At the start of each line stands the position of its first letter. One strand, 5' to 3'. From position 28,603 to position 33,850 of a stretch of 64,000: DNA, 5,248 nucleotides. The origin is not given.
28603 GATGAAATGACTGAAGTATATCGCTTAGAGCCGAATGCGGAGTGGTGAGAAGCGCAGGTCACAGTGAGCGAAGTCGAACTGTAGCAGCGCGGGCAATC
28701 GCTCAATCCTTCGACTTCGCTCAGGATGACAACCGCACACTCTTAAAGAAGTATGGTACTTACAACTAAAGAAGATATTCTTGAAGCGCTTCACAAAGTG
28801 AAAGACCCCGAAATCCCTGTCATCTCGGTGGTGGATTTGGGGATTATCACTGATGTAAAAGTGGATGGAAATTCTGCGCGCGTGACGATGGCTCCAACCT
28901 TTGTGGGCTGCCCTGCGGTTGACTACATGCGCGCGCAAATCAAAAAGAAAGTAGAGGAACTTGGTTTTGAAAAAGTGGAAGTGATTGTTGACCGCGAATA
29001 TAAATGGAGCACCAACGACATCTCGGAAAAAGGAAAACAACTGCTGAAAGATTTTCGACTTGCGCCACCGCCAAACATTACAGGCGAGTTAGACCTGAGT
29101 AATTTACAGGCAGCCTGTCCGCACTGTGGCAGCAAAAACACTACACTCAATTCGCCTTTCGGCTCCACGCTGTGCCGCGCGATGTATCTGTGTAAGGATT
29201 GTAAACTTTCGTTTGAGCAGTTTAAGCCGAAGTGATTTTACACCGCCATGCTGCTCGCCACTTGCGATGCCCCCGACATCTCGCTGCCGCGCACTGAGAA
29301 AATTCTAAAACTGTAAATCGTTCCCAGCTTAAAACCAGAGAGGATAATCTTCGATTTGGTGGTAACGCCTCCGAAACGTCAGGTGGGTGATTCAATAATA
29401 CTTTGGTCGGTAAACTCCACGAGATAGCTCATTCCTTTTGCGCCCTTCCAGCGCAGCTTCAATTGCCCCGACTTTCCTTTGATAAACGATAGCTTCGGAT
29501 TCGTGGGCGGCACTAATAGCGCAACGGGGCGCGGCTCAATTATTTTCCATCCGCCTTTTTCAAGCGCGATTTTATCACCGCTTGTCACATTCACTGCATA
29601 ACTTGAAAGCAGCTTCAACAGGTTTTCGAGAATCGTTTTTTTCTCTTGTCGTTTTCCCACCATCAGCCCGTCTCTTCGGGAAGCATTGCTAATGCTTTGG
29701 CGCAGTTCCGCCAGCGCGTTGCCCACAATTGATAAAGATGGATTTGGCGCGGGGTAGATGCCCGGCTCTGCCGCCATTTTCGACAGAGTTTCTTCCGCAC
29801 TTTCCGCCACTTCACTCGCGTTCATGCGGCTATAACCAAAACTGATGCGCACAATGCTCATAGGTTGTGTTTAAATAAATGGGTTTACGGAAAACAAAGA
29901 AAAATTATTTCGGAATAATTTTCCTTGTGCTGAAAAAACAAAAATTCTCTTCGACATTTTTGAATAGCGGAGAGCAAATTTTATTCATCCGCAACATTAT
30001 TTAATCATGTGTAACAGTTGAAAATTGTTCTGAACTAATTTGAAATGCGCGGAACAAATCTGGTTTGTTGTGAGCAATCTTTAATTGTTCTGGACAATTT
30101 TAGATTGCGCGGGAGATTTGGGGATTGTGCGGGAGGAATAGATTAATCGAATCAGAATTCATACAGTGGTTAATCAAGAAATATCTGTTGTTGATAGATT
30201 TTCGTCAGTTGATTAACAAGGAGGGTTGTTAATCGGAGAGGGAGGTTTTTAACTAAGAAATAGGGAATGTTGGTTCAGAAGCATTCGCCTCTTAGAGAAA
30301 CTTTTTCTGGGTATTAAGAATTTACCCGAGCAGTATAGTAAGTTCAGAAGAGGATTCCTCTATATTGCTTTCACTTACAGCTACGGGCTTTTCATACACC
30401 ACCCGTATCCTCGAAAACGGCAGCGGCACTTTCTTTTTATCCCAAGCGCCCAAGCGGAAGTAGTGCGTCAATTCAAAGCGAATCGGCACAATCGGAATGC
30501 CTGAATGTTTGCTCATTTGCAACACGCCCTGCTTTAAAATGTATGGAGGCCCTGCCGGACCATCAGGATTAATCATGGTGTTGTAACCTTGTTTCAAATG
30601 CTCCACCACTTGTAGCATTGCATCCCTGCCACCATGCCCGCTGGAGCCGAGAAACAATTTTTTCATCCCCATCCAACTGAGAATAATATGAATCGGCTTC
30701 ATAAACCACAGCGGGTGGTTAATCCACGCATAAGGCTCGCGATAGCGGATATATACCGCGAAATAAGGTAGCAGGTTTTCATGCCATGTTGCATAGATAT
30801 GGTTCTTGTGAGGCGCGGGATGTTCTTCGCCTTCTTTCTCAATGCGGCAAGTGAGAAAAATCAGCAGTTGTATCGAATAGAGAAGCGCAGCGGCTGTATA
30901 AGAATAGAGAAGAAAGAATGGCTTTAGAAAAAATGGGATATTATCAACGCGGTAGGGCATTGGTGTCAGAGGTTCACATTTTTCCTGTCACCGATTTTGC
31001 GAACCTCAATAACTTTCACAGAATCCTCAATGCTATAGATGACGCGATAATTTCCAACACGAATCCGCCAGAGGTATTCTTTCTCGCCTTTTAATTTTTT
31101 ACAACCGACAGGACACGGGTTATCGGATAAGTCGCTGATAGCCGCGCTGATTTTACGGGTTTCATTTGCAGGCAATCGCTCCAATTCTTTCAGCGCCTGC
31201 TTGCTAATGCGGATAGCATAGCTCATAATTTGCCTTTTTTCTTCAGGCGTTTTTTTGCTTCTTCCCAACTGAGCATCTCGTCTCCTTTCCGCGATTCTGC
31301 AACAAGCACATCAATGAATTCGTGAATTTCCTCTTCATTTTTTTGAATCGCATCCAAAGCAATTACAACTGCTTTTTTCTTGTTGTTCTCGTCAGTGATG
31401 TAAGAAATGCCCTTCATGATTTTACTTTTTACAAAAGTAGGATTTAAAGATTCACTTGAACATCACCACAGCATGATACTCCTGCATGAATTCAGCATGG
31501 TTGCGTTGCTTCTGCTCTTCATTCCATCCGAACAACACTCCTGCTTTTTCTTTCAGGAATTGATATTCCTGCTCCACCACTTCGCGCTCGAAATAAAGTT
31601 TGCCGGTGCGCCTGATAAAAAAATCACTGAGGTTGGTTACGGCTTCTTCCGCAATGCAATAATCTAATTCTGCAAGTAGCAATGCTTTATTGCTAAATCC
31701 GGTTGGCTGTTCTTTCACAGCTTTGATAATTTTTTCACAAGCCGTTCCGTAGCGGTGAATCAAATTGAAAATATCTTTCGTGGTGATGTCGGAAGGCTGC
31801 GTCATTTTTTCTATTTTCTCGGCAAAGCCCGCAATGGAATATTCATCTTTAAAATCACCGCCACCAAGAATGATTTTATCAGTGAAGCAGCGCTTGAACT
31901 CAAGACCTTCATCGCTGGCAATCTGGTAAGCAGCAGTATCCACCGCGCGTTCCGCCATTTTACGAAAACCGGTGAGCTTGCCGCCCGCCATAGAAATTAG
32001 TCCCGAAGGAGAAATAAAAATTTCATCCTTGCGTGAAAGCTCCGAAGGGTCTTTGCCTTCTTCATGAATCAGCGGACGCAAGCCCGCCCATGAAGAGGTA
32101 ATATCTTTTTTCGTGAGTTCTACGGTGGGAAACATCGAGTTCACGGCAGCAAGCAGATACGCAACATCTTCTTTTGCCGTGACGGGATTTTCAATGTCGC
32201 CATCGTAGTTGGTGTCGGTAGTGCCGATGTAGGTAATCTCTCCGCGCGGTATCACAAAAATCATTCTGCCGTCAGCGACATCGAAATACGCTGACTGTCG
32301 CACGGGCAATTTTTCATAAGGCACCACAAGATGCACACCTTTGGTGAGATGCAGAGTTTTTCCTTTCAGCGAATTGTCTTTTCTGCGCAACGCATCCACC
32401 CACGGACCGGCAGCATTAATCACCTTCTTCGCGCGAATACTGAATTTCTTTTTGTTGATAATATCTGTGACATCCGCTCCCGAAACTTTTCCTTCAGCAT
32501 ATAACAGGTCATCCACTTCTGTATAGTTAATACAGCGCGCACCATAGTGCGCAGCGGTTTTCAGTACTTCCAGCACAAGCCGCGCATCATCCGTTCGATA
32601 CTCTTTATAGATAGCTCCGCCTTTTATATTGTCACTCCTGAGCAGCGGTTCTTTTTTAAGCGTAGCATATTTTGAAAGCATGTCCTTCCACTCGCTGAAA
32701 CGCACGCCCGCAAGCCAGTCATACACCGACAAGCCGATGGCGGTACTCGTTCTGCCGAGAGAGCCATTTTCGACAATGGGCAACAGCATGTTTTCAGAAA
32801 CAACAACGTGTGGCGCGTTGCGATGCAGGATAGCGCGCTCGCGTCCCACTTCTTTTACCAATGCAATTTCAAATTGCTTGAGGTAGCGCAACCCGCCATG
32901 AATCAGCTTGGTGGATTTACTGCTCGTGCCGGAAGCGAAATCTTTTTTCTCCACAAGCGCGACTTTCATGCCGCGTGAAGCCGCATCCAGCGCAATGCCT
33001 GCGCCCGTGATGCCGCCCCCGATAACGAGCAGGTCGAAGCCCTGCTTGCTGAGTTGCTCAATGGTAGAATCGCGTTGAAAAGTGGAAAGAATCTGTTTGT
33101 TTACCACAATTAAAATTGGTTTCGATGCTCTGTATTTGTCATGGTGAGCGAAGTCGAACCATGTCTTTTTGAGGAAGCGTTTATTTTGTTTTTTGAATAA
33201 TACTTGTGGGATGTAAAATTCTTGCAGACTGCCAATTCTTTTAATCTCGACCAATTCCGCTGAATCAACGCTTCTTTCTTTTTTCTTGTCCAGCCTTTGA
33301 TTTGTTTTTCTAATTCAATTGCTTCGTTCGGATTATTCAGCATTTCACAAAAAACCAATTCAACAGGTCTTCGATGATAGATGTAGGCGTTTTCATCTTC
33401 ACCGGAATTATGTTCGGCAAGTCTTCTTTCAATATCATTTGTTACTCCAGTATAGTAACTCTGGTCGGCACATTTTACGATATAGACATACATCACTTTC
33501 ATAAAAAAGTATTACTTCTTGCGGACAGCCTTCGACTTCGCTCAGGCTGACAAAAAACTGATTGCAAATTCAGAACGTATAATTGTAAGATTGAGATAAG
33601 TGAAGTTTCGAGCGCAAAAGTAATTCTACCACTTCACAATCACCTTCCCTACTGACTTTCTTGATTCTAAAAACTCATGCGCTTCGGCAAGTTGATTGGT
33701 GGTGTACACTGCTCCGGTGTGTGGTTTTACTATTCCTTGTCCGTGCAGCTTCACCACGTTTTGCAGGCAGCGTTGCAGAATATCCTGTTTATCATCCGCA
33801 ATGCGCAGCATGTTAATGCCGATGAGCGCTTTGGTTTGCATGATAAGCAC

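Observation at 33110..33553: GIY-YIG nuclease gene bracketed by inverted copies of a dispersed hairpin repeat: a REPtron-like unit without a RAYT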

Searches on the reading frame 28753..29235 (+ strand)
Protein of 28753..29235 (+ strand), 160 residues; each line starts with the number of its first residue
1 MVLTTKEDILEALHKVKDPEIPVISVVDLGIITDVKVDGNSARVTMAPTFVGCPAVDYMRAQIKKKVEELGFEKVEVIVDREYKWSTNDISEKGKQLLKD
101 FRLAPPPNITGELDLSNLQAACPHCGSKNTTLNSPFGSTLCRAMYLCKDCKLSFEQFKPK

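Call 61: find_homologous_proteins(query=window:28753-29235:+, max_evalue=1e-40)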
Query window:28753-29235:+ (160 aa): 1111 proteins with E <= 1e-40 among 2347 candidates; the best 120 are listed.
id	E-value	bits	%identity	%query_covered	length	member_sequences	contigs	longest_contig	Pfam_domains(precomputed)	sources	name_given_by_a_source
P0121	2.5e-101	354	99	100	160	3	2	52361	PF01883.25,PF23451.2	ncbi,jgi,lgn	-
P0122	5.9e-85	301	84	99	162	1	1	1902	PF01883.25,PF23451.2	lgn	-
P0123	1.5e-84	300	81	99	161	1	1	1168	PF01883.25,PF23451.2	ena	-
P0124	2.8e-84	299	83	100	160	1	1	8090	PF01883.25,PF23451.2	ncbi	-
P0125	9.8e-84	297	82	98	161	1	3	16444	PF01883.25,PF23451.2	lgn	-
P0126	2.0e-83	296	84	99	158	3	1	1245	PF01883.25,PF23451.2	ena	-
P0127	3.6e-83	295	80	99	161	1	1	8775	PF01883.25,PF23451.2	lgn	-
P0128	1.4e-81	290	83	98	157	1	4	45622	PF01883.25,PF23451.2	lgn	-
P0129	4.3e-81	289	80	99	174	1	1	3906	PF01883.25,PF23451.2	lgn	-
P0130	6.3e-81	288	84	95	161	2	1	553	PF01883.25,PF23451.2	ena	-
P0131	4.1e-80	285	77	100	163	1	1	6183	PF01883.25,PF23451.2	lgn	-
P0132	1.0e-79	284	80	97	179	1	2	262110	PF01883.25,PF23451.2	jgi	-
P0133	2.4e-78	280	79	96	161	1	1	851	PF01883.25,PF23451.2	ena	-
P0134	4.5e-77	275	78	96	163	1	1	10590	PF01883.25,PF23451.2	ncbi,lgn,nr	ncbi:MAG TPA: 1,2-phenylacetyl-CoA epoxidase subunit PaaD [Chitinophagales bacterium]|nr:1,2-phenyla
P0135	3.7e-76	272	74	98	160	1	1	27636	PF01883.25,PF23451.2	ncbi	-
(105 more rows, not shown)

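Call 64: find_encoding_contigs(protein=P0124, flank=1500, max_places=2)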
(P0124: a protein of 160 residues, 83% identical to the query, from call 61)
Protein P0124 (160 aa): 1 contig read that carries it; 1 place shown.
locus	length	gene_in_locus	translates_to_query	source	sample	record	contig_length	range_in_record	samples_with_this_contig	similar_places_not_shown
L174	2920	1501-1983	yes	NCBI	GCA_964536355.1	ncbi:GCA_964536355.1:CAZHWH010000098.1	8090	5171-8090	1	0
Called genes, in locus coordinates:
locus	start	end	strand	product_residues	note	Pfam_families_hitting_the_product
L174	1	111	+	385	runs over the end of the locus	PF00266:Aminotran_5, PF01053:Cys_Met_Meta_PP (faint), PF01041:DegT_DnrJ_EryC1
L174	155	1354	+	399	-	PF02065:Melibiase (weak), PF16499:Melibiase_2, PF17801:Melibiase_C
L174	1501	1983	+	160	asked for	PF01883:FeS_assembly_P, PF23451:Zn_ribbon_PaaD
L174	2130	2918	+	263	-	?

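Call 65: find_encoding_contigs(protein=P0128, flank=1500, max_places=2)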
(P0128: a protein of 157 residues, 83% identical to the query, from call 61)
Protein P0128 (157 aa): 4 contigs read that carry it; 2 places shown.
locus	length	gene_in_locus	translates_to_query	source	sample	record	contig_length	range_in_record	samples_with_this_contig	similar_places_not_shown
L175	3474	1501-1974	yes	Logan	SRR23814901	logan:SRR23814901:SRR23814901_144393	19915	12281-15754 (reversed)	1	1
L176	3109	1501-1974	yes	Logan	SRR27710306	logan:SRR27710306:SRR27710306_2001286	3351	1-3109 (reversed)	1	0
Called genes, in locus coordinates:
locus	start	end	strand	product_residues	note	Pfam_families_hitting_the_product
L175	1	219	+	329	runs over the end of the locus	PF05138:PaaA_PaaC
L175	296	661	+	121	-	PF06243:PaaB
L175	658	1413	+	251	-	PF05138:PaaA_PaaC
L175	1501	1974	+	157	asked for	PF01883:FeS_assembly_P, PF23451:Zn_ribbon_PaaD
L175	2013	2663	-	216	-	PF13489:Methyltransf_23, PF08241:Methyltransf_11, PF13649:Methyltransf_25 (weak)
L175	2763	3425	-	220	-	PF04028:DUF374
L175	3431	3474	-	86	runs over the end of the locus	PF05016:ParE_toxin, PF15781:ParE-like_toxin (weak)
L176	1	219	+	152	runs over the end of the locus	?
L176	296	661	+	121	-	PF06243:PaaB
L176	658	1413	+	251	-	PF05138:PaaA_PaaC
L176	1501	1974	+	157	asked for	PF01883:FeS_assembly_P, PF23451:Zn_ribbon_PaaD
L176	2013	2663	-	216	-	PF13489:Methyltransf_23, PF08241:Methyltransf_11, PF13649:Methyltransf_25 (weak)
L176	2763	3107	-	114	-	?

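Call 66: find_encoding_contigs(protein=P0132, flank=1500, max_places=2)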
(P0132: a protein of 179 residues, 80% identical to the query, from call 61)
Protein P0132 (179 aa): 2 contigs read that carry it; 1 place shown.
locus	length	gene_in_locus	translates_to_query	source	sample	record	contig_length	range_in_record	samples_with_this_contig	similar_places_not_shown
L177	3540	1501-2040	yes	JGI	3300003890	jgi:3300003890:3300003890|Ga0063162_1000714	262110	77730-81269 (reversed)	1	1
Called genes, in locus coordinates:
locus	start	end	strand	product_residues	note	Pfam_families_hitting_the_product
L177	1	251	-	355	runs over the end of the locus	-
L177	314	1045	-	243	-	PF27507:DjlA_TM, PF05099:TerB, PF00226:DnaJ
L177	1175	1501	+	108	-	PF01521:Fe-S_biosyn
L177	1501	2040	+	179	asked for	PF01883:FeS_assembly_P, PF23451:Zn_ribbon_PaaD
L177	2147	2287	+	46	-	-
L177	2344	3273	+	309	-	PF00801:PKD, PF18911:PKD_4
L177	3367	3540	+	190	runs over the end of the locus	PF18911:PKD_4, PF00801:PKD (weak), PF18962:Por_Secre_tail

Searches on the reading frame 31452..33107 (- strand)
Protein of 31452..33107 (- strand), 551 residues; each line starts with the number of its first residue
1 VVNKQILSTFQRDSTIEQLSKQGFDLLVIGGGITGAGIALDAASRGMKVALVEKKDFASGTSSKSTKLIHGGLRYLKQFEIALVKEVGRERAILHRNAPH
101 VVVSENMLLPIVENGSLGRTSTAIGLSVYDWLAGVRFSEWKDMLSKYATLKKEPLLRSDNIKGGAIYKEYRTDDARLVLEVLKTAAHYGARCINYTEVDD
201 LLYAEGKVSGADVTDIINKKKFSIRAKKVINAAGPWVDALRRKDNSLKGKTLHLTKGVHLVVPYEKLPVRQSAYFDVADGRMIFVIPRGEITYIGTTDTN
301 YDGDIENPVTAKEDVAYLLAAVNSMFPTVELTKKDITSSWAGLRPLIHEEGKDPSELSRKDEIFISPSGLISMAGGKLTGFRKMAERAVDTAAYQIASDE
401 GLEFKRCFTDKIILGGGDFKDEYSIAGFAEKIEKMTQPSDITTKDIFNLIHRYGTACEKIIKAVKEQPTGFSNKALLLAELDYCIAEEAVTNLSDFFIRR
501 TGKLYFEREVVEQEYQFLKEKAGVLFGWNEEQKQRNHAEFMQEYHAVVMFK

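Call 8: search_protein_families(library=pfam, proteins=[window:31452-33107:-], max_evalue=0.01)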
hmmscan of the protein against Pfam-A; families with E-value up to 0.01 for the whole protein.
window:31452-33107:- (551 aa): 9 families
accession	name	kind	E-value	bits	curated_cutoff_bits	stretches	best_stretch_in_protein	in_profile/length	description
PF01266.30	DAO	-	2e-57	195.7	27.9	1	25-348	1-314/353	FAD dependent oxidoreductase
PF16901.10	DAO_C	-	9.4e-15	55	31.4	1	407-533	1-126/126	C-terminal domain of alpha-glycerophosphate oxidase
PF00890.30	FAD_binding_2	-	7.2e-11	42.3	20.4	2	25-65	1-41/414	FAD binding domain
PF12831.13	FAD_oxidored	-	3.9e-06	26.9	27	1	25-66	1-42/416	FAD dependent oxidoreductase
PF07992.20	Pyr_redox_2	-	7.8e-05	22.7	26.1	1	24-236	1-110/291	Pyridine nucleotide-disulphide oxidoreductase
PF13450.12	NAD_binding_8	-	8.8e-05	23.1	21.9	1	28-65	1-38/68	NAD(P)-binding Rossmann-like domain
PF01134.28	GIDA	-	0.00064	19.3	22.1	0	25-55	1-31/391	Glucose inhibited division protein A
PF01494.25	FAD_binding_3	-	0.0051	16.5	22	0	25-336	3-270/349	FAD binding domain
PF02737.24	3HCDH_N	-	0.006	16.9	22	0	28-58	4-34/180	3-hydroxyacyl-CoA dehydrogenase, NAD binding domain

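Call 37: find_related_loci(query=window:31452-33107:-, collection=metagenome_contigs, flank=3000)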
Query window:31452-33107:- (551 aa) in metagenome_contigs; peptide patterns used: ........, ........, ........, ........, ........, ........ (x = any residue, [..] = any of these).
215 stretches matched a pattern; 36 encode a relative of the query (tblastn E <= 1e-3); 36 distinct loci.
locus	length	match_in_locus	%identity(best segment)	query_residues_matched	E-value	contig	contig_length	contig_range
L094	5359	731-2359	81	7-550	0e+0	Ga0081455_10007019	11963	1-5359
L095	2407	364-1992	80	7-550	0e+0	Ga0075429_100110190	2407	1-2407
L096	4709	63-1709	56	7-550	0e+0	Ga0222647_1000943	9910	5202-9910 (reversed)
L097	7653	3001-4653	56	7-551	0e+0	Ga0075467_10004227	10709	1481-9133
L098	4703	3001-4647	54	7-550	0e+0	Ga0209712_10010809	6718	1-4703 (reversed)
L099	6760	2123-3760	53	7-551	1e-179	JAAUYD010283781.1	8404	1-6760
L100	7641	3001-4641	52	5-551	6e-178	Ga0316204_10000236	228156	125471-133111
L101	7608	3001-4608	54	8-539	3e-178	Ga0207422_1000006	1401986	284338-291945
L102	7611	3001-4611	53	6-543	4e-177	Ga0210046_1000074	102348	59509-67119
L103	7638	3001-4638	54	7-551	4e-176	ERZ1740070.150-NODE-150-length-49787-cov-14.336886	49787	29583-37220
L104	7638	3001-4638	54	7-551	3e-175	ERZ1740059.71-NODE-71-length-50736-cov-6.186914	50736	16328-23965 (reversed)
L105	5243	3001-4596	54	1-532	1e-173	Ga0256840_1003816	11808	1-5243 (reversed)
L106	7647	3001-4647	52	8-551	2e-172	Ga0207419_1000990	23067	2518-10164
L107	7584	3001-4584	52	5-532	7e-169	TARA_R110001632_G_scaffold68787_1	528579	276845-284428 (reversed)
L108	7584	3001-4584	52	5-532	2e-168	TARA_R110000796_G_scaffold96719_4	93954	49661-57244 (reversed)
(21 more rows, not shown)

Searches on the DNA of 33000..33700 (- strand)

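Call 33: search_rna_families(sources=[L018, L020, L021, L085, L019], threshold=gathering, show_alignments=3)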
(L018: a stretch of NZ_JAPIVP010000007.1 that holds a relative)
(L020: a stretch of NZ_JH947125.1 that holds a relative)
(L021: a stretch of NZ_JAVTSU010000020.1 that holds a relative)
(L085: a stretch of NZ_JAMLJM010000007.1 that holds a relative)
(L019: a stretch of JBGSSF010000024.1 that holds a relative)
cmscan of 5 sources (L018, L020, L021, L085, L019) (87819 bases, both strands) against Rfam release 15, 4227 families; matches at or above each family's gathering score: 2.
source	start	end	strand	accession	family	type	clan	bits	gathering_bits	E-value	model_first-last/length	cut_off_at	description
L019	20138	20209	+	RF00005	tRNA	Gene; tRNA;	CL00001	67.2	29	2.5e-12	1-71/71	no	tRNA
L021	9024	9093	-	RF01705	Flavo-1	Gene; sRNA;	-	45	42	2.6e-06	1-76/76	no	Flavo-1 RNA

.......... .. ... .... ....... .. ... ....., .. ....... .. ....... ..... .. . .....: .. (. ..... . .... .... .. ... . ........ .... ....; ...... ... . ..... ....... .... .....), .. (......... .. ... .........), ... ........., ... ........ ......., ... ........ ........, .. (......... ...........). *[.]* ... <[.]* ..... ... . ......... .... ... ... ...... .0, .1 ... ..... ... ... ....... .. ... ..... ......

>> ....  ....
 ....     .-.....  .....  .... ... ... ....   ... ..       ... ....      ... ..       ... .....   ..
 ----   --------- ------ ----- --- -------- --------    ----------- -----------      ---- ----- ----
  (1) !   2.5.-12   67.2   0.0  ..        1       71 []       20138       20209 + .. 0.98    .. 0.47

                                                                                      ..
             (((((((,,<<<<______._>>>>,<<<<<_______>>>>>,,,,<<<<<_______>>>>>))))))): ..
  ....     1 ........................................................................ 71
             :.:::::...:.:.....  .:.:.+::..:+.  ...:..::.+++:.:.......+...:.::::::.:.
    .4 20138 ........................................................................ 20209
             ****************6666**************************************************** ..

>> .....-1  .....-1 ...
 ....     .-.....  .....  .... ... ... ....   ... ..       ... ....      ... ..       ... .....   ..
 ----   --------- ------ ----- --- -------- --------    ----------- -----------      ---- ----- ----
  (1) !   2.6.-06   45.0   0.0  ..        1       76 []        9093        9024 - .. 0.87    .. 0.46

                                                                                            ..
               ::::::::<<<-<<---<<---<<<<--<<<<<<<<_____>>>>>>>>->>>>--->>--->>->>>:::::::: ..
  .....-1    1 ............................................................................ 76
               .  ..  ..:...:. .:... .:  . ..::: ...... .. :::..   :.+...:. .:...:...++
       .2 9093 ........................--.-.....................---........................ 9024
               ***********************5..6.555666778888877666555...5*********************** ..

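Call 34: search_rna_families(source=window, start=33000, end=33700, threshold=evalue, max_evalue=10)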
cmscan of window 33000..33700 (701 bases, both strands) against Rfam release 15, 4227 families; matches with E-value up to 10: 1.
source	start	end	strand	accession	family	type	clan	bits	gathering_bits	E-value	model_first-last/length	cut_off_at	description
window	33312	33372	-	RF02893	RpsF_leader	Cis-reg; leader;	-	16.6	37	1.3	1-85/85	no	RpsF leader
